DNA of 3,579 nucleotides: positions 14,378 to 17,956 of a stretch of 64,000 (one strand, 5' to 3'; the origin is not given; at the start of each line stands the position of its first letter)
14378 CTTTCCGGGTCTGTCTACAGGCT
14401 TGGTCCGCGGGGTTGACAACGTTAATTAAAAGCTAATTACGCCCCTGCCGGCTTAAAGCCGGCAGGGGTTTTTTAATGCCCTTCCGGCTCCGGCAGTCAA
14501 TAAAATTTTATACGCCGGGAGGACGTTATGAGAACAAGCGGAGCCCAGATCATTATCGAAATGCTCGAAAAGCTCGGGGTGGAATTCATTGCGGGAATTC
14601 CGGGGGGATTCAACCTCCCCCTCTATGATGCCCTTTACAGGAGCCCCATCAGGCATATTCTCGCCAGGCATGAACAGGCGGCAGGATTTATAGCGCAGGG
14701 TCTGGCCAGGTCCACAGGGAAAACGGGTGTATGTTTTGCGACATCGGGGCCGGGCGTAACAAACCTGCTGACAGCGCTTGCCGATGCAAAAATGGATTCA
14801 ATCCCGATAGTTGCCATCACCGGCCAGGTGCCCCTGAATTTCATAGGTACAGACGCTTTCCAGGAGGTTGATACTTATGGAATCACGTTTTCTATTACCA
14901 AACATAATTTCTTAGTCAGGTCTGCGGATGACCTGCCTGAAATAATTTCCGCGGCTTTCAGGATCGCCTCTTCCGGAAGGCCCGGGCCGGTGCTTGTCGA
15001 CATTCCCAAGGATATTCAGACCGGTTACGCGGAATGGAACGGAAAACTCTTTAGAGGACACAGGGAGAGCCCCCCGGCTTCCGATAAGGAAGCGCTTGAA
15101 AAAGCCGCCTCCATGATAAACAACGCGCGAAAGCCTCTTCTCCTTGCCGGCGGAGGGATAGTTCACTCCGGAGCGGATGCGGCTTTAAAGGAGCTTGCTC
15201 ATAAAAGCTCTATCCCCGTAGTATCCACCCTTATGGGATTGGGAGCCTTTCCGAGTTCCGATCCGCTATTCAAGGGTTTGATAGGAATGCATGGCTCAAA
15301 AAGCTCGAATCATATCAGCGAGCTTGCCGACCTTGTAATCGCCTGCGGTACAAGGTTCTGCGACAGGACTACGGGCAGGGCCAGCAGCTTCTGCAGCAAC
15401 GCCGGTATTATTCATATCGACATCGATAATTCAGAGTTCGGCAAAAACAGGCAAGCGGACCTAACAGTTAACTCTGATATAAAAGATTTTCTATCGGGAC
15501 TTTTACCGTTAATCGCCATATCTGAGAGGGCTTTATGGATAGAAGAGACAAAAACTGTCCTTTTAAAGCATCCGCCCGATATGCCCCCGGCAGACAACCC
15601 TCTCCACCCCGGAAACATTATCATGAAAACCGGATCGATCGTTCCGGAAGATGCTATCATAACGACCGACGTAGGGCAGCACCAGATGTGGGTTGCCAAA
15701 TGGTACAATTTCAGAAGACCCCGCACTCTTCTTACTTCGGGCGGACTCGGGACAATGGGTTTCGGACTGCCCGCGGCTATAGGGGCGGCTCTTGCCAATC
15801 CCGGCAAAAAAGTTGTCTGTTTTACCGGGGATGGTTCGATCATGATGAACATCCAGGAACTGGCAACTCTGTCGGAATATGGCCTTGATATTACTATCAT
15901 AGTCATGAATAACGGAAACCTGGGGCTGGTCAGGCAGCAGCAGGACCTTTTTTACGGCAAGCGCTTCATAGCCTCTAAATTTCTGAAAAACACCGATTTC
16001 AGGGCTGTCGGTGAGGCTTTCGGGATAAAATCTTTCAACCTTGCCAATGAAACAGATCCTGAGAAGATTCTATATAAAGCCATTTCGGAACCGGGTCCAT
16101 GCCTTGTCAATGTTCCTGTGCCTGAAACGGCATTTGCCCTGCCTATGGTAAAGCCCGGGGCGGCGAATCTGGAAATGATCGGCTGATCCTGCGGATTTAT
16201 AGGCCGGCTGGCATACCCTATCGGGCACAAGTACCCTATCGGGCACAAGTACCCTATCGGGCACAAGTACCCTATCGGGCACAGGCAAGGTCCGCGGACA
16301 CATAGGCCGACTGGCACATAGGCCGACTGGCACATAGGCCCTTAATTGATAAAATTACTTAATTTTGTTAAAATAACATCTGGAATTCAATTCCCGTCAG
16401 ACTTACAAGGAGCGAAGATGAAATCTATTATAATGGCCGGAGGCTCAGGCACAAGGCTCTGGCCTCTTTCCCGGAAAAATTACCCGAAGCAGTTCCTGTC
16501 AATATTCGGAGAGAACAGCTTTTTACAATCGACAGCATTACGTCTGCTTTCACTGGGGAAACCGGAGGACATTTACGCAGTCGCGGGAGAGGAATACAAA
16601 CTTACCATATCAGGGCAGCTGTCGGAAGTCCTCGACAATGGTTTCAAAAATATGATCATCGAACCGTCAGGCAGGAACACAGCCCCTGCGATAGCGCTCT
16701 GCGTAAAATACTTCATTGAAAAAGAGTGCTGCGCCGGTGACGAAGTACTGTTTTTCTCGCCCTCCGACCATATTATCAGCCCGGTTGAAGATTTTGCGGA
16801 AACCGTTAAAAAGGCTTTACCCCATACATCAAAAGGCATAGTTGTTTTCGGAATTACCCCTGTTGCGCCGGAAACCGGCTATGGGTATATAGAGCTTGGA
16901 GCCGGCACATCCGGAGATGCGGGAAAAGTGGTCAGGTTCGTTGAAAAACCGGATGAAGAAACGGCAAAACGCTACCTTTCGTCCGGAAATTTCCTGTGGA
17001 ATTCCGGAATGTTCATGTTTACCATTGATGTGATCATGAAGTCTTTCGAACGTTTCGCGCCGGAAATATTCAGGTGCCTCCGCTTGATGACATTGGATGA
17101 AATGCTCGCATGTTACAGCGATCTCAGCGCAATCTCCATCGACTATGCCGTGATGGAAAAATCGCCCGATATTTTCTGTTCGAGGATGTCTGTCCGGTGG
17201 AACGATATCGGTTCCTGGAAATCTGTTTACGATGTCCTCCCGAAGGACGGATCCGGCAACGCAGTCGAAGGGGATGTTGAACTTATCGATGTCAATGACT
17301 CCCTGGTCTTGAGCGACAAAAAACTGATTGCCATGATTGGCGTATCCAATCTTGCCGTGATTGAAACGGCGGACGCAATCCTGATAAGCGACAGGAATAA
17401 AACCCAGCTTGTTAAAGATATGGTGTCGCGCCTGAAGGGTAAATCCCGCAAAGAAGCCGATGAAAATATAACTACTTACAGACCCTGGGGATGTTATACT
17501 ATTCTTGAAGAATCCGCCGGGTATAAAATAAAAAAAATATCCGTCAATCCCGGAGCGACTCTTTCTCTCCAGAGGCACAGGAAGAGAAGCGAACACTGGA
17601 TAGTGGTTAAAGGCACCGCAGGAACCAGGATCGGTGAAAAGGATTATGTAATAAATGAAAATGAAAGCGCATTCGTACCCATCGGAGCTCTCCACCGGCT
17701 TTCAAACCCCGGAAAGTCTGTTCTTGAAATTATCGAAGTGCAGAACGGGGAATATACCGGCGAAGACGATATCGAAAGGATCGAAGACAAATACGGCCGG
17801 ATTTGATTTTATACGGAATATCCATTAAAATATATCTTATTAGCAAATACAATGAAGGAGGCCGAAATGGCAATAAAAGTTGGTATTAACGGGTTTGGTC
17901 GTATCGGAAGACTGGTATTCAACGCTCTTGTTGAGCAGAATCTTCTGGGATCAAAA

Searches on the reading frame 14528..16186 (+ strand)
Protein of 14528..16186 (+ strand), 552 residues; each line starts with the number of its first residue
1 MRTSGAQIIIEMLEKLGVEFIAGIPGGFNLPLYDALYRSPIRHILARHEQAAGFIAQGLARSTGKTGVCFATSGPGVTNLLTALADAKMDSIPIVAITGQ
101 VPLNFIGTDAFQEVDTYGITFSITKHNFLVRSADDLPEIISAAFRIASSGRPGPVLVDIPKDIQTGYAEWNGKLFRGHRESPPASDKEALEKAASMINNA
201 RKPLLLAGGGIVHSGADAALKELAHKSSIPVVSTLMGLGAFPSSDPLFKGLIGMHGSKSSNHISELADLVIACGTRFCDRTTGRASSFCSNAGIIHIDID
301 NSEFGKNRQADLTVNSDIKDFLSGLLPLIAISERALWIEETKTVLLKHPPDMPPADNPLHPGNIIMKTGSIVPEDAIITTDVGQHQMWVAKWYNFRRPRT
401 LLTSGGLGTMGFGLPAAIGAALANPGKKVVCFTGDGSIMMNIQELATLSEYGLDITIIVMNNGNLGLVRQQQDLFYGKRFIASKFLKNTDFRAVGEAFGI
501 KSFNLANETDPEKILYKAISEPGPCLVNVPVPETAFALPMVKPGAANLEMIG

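Call 58: search_protein_families(library=pfam, proteins=[L100:3928-4599:+, L100:7612-8121:+, L100:182-1147:-], max_evalue=0.01)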
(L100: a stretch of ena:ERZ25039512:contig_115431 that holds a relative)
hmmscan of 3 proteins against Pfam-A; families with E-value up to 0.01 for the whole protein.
L100:3928-4599:+ (223 aa): 1 family
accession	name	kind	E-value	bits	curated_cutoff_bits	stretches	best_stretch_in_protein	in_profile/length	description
PF15333.11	TAF1D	-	0.0077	16.4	27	0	146-194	18-67/215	TATA box-binding protein-associated factor 1D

L100:7612-8121:+ (169 aa): 0 families

L100:182-1147:- (321 aa): 4 families
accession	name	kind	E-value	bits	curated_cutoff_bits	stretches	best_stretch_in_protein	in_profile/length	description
PF00589.27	Phage_integrase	-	3.6e-34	118.5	27.1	1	175-321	3-156/172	Phage integrase family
PF13495.12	Phage_int_SAM_4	-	1.3e-15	58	27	1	84-157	8-82/85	Phage integrase, N-terminal SAM-like domain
PF02899.23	Phage_int_SAM_1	-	0.00013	22.6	22.3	1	88-150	12-76/83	Phage integrase, N-terminal SAM-like domain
PF03085.20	RAP-1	-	0.0088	16.1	25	0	99-189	125-214/244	Rhoptry-associated protein 1 (RAP-1)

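Call 102: search_protein_families(library=phrogs, proteins=[L100:3928-4599:+, L100:7612-8121:+], max_evalue=0.001)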
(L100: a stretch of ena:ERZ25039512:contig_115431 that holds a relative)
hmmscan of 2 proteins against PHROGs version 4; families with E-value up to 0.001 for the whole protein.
L100:3928-4599:+ (223 aa): 4 families
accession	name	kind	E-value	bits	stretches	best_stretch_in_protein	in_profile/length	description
phrog_11233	-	DNA, RNA and nucleotide metabolism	3.1e-34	119.7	1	4-120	3-120/297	replication initiation protein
phrog_6493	-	DNA, RNA and nucleotide metabolism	5.2e-15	56.5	1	9-174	16-180/261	DnaD-like helicase loader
phrog_428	-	DNA, RNA and nucleotide metabolism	2.4e-09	37.9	1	27-186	116-241/455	replication initiation protein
phrog_678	-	DNA, RNA and nucleotide metabolism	9.2e-05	23.1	1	29-180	66-186/346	replication initiation O-like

L100:7612-8121:+ (169 aa): 0 families

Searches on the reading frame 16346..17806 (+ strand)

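Call 86: search_protein_families(library=ncbifam, proteins=[window:16346-17806:+], max_evalue=1e-10)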
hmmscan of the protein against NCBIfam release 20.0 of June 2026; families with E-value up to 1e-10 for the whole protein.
window:16346-17806:+ (486 aa): 2 families
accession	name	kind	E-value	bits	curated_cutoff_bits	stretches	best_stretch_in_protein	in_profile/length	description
TIGR01479.1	GMP_PMI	equivalog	1.8e-151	505.1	372.95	1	26-485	2-467/467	mannose-1-phosphate guanylyltransferase/mannose-6-phosphate isomerase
NF012004.0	PRK15460.1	equivalog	8.4e-120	400.6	859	1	23-486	4-478/478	mannose-1-phosphate guanyltransferase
